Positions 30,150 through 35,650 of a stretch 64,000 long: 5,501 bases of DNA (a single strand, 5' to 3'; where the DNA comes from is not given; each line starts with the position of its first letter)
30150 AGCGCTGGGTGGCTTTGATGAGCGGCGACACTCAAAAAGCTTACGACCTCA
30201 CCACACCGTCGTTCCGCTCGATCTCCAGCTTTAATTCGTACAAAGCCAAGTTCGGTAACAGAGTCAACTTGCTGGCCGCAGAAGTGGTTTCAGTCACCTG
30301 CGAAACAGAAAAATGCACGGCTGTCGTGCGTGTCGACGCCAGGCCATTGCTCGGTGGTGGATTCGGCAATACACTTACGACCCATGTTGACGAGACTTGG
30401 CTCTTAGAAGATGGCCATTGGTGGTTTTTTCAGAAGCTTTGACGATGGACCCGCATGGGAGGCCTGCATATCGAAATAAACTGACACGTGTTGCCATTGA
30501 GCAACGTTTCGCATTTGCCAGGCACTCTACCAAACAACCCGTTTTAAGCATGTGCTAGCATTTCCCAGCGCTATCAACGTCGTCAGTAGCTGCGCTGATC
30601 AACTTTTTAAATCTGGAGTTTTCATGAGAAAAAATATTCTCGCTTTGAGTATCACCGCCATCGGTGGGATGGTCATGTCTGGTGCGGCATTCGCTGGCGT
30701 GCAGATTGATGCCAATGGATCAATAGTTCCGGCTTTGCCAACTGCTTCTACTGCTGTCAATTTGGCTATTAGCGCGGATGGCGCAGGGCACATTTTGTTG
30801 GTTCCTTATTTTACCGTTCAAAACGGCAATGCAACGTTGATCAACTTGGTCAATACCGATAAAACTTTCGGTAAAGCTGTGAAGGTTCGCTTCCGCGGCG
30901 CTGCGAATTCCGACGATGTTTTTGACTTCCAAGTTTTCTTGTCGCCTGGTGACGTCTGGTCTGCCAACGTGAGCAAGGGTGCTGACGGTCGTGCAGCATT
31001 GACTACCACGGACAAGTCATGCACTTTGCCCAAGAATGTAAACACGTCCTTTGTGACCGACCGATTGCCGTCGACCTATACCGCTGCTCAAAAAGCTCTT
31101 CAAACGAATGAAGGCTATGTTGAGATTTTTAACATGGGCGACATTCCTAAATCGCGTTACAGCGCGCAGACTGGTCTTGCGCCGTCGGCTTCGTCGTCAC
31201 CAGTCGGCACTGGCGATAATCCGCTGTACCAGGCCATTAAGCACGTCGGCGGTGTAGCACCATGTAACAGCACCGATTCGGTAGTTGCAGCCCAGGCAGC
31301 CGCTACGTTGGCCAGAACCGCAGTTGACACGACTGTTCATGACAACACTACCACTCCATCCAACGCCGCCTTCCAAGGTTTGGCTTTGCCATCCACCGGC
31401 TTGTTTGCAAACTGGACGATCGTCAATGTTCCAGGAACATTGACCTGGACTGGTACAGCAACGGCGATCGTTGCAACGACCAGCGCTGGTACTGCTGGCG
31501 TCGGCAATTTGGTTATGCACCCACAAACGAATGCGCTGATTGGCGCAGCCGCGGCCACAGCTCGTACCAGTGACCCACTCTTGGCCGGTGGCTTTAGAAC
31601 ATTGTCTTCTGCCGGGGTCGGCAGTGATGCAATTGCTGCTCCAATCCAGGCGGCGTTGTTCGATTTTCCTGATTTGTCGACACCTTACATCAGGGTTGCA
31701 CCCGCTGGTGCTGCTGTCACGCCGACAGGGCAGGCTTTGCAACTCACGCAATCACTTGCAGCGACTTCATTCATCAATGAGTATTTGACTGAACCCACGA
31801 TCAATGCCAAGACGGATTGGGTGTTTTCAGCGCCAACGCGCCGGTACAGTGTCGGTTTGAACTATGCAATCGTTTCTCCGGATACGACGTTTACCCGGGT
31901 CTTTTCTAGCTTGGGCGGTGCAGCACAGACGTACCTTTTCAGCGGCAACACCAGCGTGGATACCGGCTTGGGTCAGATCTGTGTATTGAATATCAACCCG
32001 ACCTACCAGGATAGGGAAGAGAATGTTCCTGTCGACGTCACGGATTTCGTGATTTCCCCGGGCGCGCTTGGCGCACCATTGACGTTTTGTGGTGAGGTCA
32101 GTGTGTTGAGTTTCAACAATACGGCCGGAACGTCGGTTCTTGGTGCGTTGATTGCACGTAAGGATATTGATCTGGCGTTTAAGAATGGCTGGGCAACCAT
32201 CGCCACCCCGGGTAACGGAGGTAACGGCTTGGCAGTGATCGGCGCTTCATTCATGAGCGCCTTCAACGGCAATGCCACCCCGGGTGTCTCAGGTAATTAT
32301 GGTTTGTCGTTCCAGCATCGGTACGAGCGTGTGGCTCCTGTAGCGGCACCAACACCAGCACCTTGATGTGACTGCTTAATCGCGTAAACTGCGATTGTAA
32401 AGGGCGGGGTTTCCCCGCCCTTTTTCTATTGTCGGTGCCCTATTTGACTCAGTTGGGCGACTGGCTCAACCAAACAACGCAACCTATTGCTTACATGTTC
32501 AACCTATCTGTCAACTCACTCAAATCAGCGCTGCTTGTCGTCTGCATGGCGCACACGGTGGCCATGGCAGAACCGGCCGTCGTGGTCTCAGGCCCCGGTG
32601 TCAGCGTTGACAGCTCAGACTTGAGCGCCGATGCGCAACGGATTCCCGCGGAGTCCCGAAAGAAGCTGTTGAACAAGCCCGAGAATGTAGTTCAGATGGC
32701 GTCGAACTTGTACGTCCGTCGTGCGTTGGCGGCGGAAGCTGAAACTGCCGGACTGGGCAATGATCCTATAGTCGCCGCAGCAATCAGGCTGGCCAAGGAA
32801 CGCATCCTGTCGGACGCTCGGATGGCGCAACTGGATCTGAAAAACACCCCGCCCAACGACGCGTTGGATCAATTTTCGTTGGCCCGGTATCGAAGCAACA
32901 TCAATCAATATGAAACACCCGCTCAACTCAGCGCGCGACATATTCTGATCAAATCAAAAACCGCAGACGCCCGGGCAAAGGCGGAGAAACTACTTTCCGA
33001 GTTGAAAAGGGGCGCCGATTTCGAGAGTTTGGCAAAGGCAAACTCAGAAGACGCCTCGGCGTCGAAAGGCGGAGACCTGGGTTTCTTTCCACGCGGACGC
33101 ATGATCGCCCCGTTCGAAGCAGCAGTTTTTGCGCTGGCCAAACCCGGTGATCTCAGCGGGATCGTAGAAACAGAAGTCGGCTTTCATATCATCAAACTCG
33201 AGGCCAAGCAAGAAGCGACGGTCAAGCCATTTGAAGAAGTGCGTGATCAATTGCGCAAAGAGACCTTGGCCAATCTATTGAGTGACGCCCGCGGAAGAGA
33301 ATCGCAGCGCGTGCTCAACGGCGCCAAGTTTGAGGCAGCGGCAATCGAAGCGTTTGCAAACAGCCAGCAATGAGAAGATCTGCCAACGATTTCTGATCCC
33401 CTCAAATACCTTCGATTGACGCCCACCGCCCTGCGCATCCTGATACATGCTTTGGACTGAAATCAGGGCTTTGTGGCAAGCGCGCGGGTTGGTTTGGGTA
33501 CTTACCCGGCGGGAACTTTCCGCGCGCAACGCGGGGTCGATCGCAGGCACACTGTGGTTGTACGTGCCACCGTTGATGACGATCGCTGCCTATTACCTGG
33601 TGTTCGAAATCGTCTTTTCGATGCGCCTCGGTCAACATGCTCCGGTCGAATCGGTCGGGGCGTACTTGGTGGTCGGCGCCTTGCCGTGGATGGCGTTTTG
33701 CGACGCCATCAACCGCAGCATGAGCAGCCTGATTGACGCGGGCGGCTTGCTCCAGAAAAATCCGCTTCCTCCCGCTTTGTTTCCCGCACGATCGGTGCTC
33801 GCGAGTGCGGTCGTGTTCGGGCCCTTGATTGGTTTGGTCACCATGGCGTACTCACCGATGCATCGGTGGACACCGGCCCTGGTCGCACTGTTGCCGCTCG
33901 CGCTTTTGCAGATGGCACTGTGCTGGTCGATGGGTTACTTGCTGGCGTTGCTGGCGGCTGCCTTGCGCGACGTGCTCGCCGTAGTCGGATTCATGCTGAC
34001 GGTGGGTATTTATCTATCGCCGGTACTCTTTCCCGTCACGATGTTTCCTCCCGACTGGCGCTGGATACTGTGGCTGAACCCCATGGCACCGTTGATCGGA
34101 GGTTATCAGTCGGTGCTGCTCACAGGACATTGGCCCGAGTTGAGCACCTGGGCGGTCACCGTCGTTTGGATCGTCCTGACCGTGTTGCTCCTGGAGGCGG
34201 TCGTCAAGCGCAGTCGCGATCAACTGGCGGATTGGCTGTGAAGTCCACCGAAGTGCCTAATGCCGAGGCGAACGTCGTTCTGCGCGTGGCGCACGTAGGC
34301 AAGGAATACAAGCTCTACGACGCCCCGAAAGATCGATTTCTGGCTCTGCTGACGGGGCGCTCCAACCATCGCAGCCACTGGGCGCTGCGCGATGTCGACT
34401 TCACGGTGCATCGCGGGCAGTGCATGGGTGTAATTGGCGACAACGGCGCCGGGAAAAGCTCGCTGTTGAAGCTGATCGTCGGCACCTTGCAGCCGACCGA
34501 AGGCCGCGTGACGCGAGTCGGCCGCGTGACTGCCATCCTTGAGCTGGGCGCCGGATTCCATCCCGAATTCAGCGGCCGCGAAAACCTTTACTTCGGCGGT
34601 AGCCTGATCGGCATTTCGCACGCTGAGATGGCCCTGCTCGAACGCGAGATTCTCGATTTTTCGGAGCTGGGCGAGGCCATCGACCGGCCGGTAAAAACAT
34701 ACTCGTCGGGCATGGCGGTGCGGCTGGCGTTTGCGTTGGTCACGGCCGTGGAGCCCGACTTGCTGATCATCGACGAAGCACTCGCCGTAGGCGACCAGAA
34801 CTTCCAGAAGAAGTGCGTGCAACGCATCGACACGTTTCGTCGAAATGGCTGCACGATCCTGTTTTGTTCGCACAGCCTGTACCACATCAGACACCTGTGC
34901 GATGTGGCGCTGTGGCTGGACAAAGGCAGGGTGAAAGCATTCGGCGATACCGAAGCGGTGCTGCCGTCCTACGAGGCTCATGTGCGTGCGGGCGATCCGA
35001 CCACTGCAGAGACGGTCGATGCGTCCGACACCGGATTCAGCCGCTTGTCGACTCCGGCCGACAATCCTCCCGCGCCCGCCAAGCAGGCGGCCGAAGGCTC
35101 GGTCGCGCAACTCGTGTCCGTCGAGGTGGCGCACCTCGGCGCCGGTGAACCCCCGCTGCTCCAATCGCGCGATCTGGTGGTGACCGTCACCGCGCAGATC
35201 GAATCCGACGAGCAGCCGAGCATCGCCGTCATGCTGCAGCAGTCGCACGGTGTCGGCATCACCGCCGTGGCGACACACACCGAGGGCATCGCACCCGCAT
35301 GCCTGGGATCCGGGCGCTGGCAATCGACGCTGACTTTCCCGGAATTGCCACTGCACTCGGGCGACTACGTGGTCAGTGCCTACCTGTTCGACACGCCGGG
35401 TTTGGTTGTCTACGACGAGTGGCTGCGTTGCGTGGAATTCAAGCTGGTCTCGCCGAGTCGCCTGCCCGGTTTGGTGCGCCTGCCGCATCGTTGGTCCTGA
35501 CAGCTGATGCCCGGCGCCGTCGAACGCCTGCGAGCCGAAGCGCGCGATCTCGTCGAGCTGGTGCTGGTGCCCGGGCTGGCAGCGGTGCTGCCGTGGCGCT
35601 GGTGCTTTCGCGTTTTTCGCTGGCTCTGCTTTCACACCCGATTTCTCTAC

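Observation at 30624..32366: Orphan 580-aa secreted protein with S-layer-like composition and its own expression signals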

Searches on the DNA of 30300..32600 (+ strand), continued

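Call 73: search_with_rna_model(model_id=R1, sources=[window, L003, L006, L007, L008, L009, L012, L013, L014, L017, L019, L020, L021, L023, L024, L026, L027, L032, L033, L034, L035, L038, L040, L041, L045, L046, L047, L048, L049, L050, L051, L052, L053, L054, L058, L060, L061, L062, L063, L064, L065, L066, L067, L071, L072, L073, L074, L076, L079, L080, L081, L082, L083, L084, L085], max_evalue=1e-8, make_alignment=true)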
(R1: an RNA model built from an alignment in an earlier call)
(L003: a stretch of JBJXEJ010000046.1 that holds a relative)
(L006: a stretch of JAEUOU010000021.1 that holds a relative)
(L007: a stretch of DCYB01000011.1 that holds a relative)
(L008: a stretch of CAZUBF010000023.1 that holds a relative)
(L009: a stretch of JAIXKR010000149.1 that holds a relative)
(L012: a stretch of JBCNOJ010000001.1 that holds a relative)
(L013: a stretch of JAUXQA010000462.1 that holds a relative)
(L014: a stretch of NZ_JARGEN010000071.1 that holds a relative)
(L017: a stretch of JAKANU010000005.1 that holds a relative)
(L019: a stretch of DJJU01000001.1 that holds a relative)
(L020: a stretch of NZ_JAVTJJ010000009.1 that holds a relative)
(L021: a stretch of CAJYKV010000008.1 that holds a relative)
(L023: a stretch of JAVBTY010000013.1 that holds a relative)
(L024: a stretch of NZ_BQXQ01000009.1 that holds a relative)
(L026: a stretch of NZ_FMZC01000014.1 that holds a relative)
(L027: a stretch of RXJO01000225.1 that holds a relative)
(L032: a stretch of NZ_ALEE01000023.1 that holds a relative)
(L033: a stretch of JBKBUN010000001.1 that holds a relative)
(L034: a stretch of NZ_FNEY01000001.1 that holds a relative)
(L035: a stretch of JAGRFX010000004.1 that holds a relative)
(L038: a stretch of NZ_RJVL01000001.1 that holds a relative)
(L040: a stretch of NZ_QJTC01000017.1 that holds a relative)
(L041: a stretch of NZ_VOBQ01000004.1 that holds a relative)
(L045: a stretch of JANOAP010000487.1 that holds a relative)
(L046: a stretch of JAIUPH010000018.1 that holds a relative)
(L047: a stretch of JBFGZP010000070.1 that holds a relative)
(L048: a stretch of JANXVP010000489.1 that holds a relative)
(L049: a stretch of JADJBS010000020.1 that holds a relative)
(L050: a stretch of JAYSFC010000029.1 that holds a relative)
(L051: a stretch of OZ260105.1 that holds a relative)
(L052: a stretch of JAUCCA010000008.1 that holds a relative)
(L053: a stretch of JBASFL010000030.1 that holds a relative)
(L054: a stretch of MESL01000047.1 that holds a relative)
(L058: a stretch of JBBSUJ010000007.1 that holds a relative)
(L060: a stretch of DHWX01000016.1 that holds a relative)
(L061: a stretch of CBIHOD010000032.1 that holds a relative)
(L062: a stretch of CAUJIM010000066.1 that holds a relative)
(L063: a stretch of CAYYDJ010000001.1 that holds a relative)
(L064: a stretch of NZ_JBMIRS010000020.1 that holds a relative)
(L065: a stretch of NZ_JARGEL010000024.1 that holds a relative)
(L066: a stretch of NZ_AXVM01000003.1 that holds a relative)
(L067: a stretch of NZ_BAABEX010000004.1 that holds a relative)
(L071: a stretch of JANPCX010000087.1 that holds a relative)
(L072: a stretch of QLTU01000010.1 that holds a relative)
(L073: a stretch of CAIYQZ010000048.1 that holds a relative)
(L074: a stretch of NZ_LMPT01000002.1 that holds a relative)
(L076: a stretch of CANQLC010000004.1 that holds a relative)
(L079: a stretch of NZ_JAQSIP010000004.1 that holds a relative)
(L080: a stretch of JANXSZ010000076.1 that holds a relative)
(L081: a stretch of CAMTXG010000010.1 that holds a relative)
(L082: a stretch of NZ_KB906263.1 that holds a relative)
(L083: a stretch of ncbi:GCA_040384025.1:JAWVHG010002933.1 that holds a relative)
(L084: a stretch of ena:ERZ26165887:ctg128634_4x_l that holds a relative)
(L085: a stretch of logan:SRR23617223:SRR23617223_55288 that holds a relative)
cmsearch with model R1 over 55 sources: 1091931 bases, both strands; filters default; matches with E-value up to 1e-8: 55.
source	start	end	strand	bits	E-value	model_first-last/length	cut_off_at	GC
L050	4511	4572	+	77.7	1.5e-23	1-60/60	no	0.37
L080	9948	10006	+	76.9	3e-23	1-60/60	no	0.39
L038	9945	10006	+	76.6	3.8e-23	1-60/60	no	0.39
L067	9947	10006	+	76.1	5.3e-23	1-60/60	no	0.37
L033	9945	10006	+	75.6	8.3e-23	1-60/60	no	0.39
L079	9946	10006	+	75.4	9.7e-23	1-60/60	no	0.34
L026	9945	10006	+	75.3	1.1e-22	1-60/60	no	0.42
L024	9945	10006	+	75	1.4e-22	1-60/60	no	0.39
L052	9945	10006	+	74.8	1.5e-22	1-60/60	no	0.4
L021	9945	10006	+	73.7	3.7e-22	1-60/60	no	0.44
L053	3232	3291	+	73.1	6.1e-22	1-60/60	no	0.38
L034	9945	10006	+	72.8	7.6e-22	1-60/60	no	0.42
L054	9944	10006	+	72.7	8.4e-22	1-60/60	no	0.4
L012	9946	10006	+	72.5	9.5e-22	1-60/60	no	0.39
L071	9945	10006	+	72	1.4e-21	1-60/60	no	0.42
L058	9945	10006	+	71.8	1.6e-21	1-60/60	no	0.4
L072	9945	10006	+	70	6.9e-21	1-60/60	no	0.35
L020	9944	10006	+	69.8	8.2e-21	1-60/60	no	0.43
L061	9945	10006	+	69.2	1.3e-20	1-60/60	no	0.39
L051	9946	10006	+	68.7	2e-20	1-60/60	no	0.36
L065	9946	10006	+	68.2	3e-20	1-60/60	no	0.41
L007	9945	10006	+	66.4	1.3e-19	1-60/60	no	0.42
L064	9947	10006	+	66.1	1.6e-19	1-60/60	no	0.38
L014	9947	10006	+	65.9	1.8e-19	1-60/60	no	0.38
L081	1133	1192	+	65.9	1.9e-19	1-60/60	no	0.4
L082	9944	10006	+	62.4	3.1e-18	1-60/60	no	0.37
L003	8945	9007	+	59.9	2.3e-17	1-60/60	no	0.46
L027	9854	9919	+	59.9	2.3e-17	1-60/60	no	0.36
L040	9911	9970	+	59.5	3.1e-17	1-60/60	no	0.42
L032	1612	1675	+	58.9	5.1e-17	1-60/60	no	0.42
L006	9946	10006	+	58.6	6.4e-17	1-60/60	no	0.43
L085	5944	6006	+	58.5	6.7e-17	1-60/60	no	0.44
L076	9948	10006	+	58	1e-16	1-60/60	no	0.37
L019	9943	10006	+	57.5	1.5e-16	1-60/60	no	0.47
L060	3001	3060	+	57.5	1.6e-16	1-60/60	no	0.38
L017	9947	10006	+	57.4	1.6e-16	1-60/60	no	0.38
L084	5944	6006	+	57.3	1.8e-16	1-60/60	no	0.46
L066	9941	10006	+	56.8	2.7e-16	1-60/60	no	0.44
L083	9944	10006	+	56.5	3.5e-16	1-60/60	no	0.44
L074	9949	10006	+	55.8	6.1e-16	1-60/60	no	0.4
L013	5960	6022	+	55.7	6.5e-16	1-60/60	no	0.38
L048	9945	10006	+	54.2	2.1e-15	1-60/60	no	0.42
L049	9940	10006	+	54.1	2.2e-15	1-60/60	no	0.37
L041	4100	4157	+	51.9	1.3e-14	1-60/60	no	0.41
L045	4704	4764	+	51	2.8e-14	1-60/60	no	0.43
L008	9949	10006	+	47.6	4.1e-13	1-60/60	no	0.5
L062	9949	10006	+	46.1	1.3e-12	1-60/60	no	0.47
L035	9944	10006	+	43.6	9.6e-12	1-60/60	no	0.44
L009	8535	8591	+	43.3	1.2e-11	1-60/60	no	0.47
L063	9946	10006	+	42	3.6e-11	1-60/60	no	0.48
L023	5856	5924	+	39.4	2.8e-10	1-60/60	no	0.42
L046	9946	10006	+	38.9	4.1e-10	1-60/60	no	0.48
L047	9943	10006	+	37.6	1.1e-09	1-60/60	no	0.42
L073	9950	10006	+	36.9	2.1e-09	1-60/60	no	0.4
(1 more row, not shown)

Alignment A6: 55 matches aligned to the model, 90 columns, each read 5' to 3' on its own strand. Consensus structure (alignment columns), stored with it:
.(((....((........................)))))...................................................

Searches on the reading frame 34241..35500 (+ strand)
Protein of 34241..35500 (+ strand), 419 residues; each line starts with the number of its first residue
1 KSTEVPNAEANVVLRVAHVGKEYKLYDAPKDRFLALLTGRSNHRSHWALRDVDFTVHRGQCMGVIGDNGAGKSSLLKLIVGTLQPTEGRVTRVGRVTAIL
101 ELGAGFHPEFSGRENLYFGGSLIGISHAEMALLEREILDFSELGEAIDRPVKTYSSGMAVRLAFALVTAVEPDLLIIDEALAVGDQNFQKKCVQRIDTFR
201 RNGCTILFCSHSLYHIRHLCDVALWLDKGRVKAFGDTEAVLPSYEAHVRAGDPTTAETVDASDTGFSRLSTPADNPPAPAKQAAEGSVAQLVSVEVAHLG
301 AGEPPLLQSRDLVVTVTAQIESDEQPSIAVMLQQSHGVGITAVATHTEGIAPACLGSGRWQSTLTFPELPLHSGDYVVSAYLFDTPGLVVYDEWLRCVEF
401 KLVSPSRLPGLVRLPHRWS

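Call 10: search_protein_families(library=pfam, proteins=[window:34241-35500:+], max_evalue=0.001)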
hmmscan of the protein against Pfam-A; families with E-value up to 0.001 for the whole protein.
window:34241-35500:+ (419 aa): 2 families
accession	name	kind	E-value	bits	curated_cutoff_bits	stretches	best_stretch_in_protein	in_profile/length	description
PF00005.33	ABC_tran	-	1.6e-20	74.6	25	1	49-181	1-136/137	ABC transporter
PF14524.12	Wzt_C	-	1.3e-06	28.8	30.4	1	305-414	26-143/143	Wzt C-terminal domain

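Call 39: search_protein_families(library=ncbifam, proteins=[window:34241-35500:+], max_evalue=0.01)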
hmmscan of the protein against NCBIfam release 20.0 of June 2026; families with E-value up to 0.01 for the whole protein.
window:34241-35500:+ (419 aa): 185 families (the best 25 are shown)
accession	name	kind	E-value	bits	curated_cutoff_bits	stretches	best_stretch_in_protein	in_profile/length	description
NF010065.0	PRK13545.1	equivalog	7e-65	219.7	538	1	14-249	5-239/549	teichoic acids export protein ATP-binding subunit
NF010066.0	PRK13546.1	equivalog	2.5e-63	213.9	320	1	11-249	2-239/264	teichoic acids export ABC transporter ATP-binding subunit TagH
NF050108.1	galactan_ABC_ATP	equivalog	1.3e-53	181.7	400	1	48-247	44-243/244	galactan export ABC transporter ATP-binding subunit Wzt/RfbE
TIGR01188.1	drrA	subfamily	2e-32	112.7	312.45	1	47-239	7-210/302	daunorubicin resistance ABC transporter, ATP-binding protein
TIGR04521.1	ECF_ATPase_2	equivalog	8.4e-27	93.9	330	2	114-245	104-237/279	energy-coupling factor transporter ATPase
NF010060.0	PRK13537.1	equivalog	4.1e-25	88.3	521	1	48-240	30-233/314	nodulation factor ABC transporter ATP-binding protein NodI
TIGR01288.1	nodI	equivalog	1.4e-24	86.7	424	1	49-241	20-223/303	nodulation factor ABC transporter ATP-binding protein NodI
NF010059.0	PRK13536.1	equivalog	9.6e-24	83.7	549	1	44-239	54-260/342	nodulation factor ABC transporter ATP-binding protein NodI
TIGR03873.1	F420-0_ABC_ATP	hypoth_equivalog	1.6e-23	83.2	372.4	2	123-242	107-226/256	putative F420-0 ABC transporter ATP-binding protein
TIGR01166.1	cbiO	subfamily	1.3e-22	80.2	211.8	2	48-96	7-55/190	cobalt ABC transporter, ATP-binding protein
TIGR04520.1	ECF_ATPase_1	equivalog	2.9e-22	79.4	315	2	114-243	97-226/269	energy-coupling factor transporter ATPase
TIGR02769.1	nickel_nikE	equivalog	7.4e-22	78.1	332.55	2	135-231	131-229/265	nickel import ATP-binding protein NikE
TIGR03740.1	galliderm_ABC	subfamily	5e-21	75.4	309.75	1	44-232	11-203/223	lantibiotic protection ABC transporter ATP-binding subunit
NF000355.4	ribo_prot_ABC_F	equivalog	5e-21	75.1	380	1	47-235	16-196/499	ribosomal protection-like ABC-F family protein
TIGR03864.1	PQQ_ABC_ATP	hypoth_equivalog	9.3e-21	74.4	302.25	1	45-243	13-222/236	ABC transporter, ATP-binding subunit, PQQ-dependent alcohol dehydrogenase system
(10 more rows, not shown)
